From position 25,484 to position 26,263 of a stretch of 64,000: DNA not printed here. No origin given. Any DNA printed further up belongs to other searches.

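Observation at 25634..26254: AT-rich foreign ORF wedged between hydrogenase small and large subunit genes, flanked by a decayed duplicate of the mvhA 5' end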

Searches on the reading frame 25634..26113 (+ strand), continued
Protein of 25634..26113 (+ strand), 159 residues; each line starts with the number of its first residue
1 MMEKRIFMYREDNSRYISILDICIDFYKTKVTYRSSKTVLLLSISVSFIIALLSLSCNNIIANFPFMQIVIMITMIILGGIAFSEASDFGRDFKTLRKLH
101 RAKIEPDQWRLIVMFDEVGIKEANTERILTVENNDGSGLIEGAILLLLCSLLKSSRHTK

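Call 64: search_protein_families(library=phrogs, alignment_id=A3, max_evalue=0.01)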
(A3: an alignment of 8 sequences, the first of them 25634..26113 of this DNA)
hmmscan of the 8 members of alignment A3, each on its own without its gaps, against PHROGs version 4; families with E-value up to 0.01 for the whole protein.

A. member 1, window:25634-26113:+ (159 aa): 0 families

B. families by the number of members that match (of 8 scanned): 0 families

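Call 65: search_protein_families(library=padloc, alignment_id=A3, max_evalue=0.01)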
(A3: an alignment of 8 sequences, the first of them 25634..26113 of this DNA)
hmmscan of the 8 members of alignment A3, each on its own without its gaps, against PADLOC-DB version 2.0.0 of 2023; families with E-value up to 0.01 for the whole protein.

A. member 1, window:25634-26113:+ (159 aa): 0 families

B. families by the number of members that match (of 8 scanned): 2 families
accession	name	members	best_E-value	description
PDLC01604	tm_4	1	0.00058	CAS-VI-B; associated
PDLC03668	Control_protein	1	0.0071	control protein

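Call 66: search_protein_families(library=ncbifam, alignment_id=A3, max_evalue=0.01)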
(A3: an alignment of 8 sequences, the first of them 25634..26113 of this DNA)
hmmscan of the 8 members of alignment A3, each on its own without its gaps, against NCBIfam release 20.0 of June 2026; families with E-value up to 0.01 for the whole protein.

A. member 1, window:25634-26113:+ (159 aa): 0 families

B. families by the number of members that match (of 8 scanned): 2 families
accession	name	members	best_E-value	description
NF047644.1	TsoY_fam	1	0.00071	TsoY family (seleno)protein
NF047765.1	LIC_13387_fam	1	0.0054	LIC_13387 family protein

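Call 67: search_protein_families(library=pfam, alignment_id=A3, max_evalue=0.01)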
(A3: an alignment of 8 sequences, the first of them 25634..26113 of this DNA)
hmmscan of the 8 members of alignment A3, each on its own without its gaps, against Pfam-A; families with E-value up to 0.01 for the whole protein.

A. member 1, window:25634-26113:+ (159 aa): 1 family
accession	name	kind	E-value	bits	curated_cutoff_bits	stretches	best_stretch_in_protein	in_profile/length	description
PF12698.13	ABC2_membrane_3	-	0.0075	15.8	31.6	0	39-85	247-293/347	ABC-2 family transporter protein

B. families by the number of members that match (of 8 scanned): 3 families
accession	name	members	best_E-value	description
PF11124.14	Pho86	1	0.00056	Inorganic phosphate transporter chaperone Pho86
PF07264.17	EI24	1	0.0044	Sulfate transporter CysZ/Etoposide-induced protein 2.4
PF12698.13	ABC2_membrane_3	1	0.0075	ABC-2 family transporter protein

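Call 79: find_encoding_contigs(protein=P0125, flank=5000, max_places=4)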
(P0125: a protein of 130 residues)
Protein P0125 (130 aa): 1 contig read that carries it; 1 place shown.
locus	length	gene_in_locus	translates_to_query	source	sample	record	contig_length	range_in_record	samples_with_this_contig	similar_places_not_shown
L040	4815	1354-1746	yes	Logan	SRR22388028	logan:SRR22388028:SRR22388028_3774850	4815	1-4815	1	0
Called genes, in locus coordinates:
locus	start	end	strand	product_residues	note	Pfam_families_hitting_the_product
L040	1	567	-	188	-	PF04919:DUF655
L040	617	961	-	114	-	PF03874:RNA_pol_Rpb4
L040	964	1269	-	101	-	PF01157:Ribosomal_L21e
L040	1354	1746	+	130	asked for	-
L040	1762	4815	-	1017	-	?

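Call 80: search_protein_families(library=pfam, proteins=[L040:1762-4815:-], max_evalue=0.001)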
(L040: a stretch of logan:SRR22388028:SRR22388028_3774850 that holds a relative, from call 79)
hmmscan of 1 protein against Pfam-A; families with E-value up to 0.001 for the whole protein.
L040:1762-4815:- (1017 aa): 6 families
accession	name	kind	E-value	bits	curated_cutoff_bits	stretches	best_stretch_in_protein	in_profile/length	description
PF00133.28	tRNA-synt_1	-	6.4e-135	450.5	22.7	1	14-622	2-413/414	tRNA synthetases class I (I, L, M and V)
PF08264.19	Anticodon_1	-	5.8e-32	111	25.1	1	667-812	1-146/148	Anticodon-binding domain of tRNA ligase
PF09334.17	tRNA-synt_1g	-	6.8e-23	81.5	20.1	2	567-634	311-379/391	tRNA synthetases class I (M)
PF19302.4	DUF5915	-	4.8e-17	62.6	27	1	829-1013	3-193/195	Domain of unknown function (DUF5915)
PF01406.26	tRNA-synt_1e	-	1.5e-09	38.1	27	1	560-626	230-295/301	tRNA synthetases class I (C) catalytic domain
PF01921.24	tRNA-synt_1f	-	1.7e-07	31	27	1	554-628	250-326/360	tRNA synthetases class I (K)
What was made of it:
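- Beside IleRS: L040 (calls 79, 80).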

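Call 84: search_dna_similar(query=window:25634-26113:+, collection=phages, mode=protein, max_evalue=0.1, max_rows=10)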
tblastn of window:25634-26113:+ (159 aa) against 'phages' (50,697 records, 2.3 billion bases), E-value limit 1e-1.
No match.

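Call 85: search_dna_similar(query=P0131, collection=plasmids, mode=protein, max_evalue=0.1, max_rows=10)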
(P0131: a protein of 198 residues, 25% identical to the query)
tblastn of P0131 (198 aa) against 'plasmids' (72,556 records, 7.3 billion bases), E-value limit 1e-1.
No match.
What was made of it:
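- Tried and rejected: Phage and plasmid tblastn found nothing (calls 84, 85).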

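Call 86: search_solved_structures(query=A3, max_evalue=1)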
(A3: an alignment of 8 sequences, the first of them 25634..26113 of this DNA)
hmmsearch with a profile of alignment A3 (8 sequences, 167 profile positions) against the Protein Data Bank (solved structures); distinct sequences matched with E-value up to 1: 0.
